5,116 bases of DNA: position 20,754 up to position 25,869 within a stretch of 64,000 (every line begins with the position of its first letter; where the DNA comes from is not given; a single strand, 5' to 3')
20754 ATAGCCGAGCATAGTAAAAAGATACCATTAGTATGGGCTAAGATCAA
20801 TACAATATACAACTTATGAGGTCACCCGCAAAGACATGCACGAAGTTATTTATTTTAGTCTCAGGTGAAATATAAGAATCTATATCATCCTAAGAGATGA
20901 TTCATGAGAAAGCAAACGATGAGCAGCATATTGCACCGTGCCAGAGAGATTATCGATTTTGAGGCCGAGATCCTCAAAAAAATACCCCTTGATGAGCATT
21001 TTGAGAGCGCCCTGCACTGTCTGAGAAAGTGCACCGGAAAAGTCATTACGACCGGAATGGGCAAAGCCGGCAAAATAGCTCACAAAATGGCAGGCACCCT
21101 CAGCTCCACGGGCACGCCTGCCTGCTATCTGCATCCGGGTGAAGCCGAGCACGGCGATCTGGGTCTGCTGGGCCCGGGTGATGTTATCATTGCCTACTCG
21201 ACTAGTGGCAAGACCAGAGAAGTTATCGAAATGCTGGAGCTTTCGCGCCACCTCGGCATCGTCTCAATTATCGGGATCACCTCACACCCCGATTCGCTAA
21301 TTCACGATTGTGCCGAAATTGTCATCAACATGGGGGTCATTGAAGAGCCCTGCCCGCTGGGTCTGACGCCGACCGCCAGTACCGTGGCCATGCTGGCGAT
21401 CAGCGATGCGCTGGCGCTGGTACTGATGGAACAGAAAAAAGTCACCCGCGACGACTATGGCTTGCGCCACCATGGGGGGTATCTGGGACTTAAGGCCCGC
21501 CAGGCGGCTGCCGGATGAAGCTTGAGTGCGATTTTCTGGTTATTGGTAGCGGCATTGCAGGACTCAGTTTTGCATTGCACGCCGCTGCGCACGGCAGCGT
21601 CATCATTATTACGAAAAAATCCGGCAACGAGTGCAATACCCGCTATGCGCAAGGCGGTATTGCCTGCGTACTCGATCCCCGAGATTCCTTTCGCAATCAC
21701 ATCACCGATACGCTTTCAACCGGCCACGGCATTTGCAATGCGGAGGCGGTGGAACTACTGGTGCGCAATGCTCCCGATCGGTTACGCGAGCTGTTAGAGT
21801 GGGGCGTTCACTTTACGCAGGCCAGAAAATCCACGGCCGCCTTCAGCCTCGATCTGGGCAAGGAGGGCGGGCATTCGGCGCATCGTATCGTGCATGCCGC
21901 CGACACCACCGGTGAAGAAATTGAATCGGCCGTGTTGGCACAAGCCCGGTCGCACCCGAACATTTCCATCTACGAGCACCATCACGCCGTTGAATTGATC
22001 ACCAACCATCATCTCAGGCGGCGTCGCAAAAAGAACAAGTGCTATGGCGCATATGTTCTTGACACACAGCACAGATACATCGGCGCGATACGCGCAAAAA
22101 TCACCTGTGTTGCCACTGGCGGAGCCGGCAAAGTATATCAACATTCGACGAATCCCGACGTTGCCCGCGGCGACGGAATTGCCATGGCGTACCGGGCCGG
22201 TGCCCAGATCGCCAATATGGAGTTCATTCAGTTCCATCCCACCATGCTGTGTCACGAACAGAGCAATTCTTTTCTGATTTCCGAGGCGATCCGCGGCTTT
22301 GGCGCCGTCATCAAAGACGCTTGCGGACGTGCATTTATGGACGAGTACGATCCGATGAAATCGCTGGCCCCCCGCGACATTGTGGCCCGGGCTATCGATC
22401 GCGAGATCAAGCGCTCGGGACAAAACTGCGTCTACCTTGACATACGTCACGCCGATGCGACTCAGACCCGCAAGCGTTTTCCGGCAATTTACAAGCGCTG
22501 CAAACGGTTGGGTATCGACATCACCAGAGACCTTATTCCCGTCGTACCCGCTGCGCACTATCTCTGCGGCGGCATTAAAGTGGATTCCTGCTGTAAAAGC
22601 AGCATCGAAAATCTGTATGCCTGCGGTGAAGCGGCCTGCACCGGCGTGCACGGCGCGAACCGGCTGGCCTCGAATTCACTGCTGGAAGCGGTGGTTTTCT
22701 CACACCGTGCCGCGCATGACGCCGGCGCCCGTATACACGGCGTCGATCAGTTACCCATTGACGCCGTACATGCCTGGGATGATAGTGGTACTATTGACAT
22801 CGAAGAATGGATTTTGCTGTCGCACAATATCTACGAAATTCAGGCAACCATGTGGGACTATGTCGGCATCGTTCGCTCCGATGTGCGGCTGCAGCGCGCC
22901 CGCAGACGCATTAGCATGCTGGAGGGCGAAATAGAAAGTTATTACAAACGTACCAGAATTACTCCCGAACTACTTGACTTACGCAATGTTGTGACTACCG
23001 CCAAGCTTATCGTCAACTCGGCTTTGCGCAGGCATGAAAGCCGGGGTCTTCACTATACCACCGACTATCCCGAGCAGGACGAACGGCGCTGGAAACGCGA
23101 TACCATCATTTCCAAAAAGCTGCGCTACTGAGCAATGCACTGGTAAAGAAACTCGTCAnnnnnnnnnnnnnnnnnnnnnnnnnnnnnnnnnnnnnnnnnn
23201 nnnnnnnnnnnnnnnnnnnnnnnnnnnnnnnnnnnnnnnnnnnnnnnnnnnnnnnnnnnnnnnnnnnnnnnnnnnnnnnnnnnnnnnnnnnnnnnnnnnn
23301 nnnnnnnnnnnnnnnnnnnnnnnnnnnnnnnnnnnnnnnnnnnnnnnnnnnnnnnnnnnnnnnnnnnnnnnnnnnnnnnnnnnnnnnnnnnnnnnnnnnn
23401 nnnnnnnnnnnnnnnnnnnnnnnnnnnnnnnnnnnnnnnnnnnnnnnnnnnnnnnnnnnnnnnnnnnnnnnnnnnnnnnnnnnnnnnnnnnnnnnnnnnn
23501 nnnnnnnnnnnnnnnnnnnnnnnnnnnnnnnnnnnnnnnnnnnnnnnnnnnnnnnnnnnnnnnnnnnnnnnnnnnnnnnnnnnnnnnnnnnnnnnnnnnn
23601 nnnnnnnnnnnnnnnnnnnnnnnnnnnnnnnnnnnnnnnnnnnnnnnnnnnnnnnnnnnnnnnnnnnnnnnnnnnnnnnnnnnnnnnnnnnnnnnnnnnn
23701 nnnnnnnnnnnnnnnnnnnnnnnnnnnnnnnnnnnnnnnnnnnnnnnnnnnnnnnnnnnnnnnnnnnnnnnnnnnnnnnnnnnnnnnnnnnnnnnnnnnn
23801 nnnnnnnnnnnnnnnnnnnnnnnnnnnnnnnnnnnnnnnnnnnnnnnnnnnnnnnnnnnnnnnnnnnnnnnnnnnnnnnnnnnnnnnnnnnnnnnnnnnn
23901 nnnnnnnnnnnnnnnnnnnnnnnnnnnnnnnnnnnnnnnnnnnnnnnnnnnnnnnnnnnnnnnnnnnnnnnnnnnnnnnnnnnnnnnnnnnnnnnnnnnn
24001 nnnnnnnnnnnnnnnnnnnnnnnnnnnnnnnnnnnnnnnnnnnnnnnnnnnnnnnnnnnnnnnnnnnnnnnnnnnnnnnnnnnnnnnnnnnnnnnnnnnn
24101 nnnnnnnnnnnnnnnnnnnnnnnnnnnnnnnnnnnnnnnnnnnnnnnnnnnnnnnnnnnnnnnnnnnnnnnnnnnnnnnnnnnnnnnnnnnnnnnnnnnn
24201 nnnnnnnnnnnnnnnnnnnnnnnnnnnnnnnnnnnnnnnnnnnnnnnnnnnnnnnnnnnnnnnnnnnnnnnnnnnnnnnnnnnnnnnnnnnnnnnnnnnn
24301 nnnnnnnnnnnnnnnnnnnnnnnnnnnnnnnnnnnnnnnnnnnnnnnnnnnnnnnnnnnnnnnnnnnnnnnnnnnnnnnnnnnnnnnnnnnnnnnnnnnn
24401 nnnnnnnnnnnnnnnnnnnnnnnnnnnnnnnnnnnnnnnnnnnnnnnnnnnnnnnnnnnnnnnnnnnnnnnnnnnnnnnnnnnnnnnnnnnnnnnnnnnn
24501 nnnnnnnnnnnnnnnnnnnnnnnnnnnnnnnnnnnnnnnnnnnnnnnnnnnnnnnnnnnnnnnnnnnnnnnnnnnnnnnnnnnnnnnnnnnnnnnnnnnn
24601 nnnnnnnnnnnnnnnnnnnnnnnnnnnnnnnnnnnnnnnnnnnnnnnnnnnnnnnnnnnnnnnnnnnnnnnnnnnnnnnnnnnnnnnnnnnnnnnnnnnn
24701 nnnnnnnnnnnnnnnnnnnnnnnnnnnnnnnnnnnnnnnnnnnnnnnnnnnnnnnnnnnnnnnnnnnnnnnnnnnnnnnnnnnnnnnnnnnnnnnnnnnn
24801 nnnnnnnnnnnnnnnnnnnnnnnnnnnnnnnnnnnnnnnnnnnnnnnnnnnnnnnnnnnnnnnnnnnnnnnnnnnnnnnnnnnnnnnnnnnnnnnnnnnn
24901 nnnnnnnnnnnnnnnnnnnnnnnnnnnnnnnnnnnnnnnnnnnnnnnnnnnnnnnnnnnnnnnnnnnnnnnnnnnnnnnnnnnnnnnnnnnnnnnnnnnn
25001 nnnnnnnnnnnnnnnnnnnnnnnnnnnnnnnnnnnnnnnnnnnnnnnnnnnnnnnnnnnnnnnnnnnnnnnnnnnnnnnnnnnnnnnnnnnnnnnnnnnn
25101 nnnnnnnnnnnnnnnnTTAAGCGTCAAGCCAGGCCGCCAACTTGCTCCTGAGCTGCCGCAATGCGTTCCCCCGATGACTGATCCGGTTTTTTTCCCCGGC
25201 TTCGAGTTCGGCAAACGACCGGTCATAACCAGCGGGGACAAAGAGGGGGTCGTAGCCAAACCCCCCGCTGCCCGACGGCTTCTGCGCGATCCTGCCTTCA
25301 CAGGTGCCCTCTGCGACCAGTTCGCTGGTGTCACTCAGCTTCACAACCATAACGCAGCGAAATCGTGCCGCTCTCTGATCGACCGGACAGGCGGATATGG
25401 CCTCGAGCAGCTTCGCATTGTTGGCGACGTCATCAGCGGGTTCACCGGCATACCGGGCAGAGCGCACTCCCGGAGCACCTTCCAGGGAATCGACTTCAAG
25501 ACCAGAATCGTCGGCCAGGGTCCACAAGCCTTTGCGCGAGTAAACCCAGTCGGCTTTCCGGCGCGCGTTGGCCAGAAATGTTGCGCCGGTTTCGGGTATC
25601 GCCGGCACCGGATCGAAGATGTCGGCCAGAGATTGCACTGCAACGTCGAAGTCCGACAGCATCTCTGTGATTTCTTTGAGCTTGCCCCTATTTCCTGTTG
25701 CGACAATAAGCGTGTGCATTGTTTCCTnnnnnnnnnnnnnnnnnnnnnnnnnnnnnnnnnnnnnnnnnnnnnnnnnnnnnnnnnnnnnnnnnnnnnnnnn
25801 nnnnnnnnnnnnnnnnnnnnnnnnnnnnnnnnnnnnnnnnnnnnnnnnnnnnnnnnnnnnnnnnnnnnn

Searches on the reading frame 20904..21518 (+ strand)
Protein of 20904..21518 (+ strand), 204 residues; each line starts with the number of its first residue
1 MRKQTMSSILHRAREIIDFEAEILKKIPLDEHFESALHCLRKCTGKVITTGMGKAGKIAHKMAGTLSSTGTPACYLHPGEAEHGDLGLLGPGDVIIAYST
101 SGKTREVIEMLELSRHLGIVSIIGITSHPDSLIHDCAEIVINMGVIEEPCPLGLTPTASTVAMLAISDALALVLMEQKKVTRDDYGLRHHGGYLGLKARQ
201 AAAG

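Call 38: search_protein_families(library=pfam, proteins=[window:20904-21518:+], max_evalue=0.0001)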
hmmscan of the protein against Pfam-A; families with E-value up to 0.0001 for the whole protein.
window:20904-21518:+ (204 aa): 2 families
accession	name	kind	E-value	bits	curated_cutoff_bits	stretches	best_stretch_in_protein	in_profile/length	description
PF01380.27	SIS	-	5.9e-18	65.4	25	1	44-172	5-130/131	SIS domain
PF13580.11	SIS_2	-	6.9e-05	23.3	27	0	90-127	102-138/138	SIS domain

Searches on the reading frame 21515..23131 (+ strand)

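Call 12: search_protein_families(library=pfam, proteins=[window:21515-23131:+], max_evalue=0.001)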
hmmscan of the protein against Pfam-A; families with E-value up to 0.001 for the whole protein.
window:21515-23131:+ (538 aa): 4 families
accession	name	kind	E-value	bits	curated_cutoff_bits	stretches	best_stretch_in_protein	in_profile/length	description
PF00890.30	FAD_binding_2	-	2.2e-93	314.1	20.4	1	6-389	1-414/414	FAD binding domain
PF02910.25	Succ_DH_flav_C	-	1.9e-16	60.6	20.8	1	441-533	3-101/130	Fumarate reductase flavoprotein C-term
PF07992.20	Pyr_redox_2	-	6.8e-07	29.4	26.1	0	6-39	2-34/291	Pyridine nucleotide-disulphide oxidoreductase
PF01266.30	DAO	-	2.3e-06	27.9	27.9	1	6-103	1-85/353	FAD dependent oxidoreductase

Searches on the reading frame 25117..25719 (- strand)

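Call 90: search_protein_families(library=pfam, proteins=[window:25117-25719:-], max_evalue=0.01)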
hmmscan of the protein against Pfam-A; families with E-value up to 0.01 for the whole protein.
window:25117-25719:- (200 aa): 1 family
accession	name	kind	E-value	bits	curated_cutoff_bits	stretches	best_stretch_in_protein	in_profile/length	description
PF01725.21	Ham1p_like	-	1e-64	218.3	22.5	1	4-192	1-185/186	Ham1 family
